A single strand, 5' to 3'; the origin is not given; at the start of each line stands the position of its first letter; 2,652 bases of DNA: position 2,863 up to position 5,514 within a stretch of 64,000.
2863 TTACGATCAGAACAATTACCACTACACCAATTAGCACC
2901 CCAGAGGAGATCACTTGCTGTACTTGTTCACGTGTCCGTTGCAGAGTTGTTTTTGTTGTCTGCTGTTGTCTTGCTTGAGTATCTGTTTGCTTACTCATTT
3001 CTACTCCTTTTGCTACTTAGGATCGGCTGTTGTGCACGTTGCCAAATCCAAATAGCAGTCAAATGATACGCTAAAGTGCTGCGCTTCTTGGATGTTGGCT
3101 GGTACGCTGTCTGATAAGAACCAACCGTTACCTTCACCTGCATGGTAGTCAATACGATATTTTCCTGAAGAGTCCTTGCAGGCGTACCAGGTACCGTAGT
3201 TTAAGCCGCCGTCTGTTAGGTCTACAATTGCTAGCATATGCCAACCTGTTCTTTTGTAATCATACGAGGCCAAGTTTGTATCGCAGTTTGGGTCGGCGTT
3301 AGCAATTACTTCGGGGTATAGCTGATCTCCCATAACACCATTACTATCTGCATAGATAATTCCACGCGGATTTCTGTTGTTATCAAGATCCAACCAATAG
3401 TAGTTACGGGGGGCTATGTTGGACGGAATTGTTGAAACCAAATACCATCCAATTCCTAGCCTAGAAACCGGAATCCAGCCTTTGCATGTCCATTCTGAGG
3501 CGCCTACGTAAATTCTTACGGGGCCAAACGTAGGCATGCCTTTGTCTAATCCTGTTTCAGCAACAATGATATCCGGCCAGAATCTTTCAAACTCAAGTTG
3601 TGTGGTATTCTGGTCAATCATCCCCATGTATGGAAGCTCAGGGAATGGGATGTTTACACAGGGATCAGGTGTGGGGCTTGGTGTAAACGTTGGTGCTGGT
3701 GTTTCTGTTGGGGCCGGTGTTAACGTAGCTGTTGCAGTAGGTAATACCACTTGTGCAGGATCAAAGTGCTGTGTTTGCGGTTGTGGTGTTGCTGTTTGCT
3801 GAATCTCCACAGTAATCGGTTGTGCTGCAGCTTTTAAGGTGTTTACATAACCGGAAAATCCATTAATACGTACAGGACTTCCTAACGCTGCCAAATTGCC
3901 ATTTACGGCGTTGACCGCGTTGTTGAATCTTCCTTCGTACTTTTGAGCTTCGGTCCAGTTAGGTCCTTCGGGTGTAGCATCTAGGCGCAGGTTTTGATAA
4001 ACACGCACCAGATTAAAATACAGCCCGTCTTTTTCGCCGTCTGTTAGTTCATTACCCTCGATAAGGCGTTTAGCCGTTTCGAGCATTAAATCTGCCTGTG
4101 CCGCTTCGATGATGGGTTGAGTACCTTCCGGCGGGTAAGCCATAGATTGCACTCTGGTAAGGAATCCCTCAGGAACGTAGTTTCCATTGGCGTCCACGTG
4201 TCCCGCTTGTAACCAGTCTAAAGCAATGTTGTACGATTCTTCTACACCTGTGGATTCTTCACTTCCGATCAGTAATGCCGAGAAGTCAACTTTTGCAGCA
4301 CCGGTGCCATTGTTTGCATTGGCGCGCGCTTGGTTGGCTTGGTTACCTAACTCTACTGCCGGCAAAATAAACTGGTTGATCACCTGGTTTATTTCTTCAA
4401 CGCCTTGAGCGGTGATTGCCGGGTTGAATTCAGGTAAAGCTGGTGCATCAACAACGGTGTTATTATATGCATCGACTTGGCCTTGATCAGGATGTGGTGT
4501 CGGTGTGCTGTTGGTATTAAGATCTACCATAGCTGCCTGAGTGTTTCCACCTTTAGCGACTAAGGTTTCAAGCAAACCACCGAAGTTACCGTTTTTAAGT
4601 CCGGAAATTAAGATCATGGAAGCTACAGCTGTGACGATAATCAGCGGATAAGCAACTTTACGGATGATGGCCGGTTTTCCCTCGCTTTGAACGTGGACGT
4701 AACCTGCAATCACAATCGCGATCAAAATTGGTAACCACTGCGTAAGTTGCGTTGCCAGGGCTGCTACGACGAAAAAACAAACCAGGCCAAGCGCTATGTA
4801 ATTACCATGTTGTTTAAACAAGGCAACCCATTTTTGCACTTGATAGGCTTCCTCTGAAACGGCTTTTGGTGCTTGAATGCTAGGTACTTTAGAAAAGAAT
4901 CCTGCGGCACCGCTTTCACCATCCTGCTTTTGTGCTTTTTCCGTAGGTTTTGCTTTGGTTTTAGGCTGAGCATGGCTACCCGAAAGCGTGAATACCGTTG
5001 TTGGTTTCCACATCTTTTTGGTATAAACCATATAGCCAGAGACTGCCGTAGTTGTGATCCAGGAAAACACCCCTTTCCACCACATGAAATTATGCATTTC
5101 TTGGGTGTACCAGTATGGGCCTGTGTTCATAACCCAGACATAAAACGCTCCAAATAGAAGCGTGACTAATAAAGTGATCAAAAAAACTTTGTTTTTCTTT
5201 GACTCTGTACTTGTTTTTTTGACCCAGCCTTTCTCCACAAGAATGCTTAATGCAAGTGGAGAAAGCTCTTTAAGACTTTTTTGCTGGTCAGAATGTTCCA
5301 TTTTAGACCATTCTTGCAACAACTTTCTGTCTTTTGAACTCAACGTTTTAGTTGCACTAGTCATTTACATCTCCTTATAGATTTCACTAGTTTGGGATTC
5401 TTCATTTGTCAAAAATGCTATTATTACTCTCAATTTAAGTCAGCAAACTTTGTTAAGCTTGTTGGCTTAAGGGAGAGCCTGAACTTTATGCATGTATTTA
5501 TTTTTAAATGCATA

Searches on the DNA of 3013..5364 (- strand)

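Call 87: search_rna_families(sources=[L030, L032, L034, L036, L021], threshold=gathering)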
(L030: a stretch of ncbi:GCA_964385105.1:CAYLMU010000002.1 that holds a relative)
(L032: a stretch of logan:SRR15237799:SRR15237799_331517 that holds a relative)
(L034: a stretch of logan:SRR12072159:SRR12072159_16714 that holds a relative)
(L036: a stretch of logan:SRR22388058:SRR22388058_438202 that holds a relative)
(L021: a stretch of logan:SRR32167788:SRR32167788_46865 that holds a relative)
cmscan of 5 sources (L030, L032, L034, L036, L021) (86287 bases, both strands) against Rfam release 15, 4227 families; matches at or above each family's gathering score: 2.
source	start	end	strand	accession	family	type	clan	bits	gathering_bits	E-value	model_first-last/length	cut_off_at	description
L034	1494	1567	+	RF00005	tRNA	Gene; tRNA;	CL00001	66.3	29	4.5e-12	1-71/71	no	tRNA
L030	2580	2661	-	RF00005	tRNA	Gene; tRNA;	CL00001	55.5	29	4.2e-09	1-71/71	no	tRNA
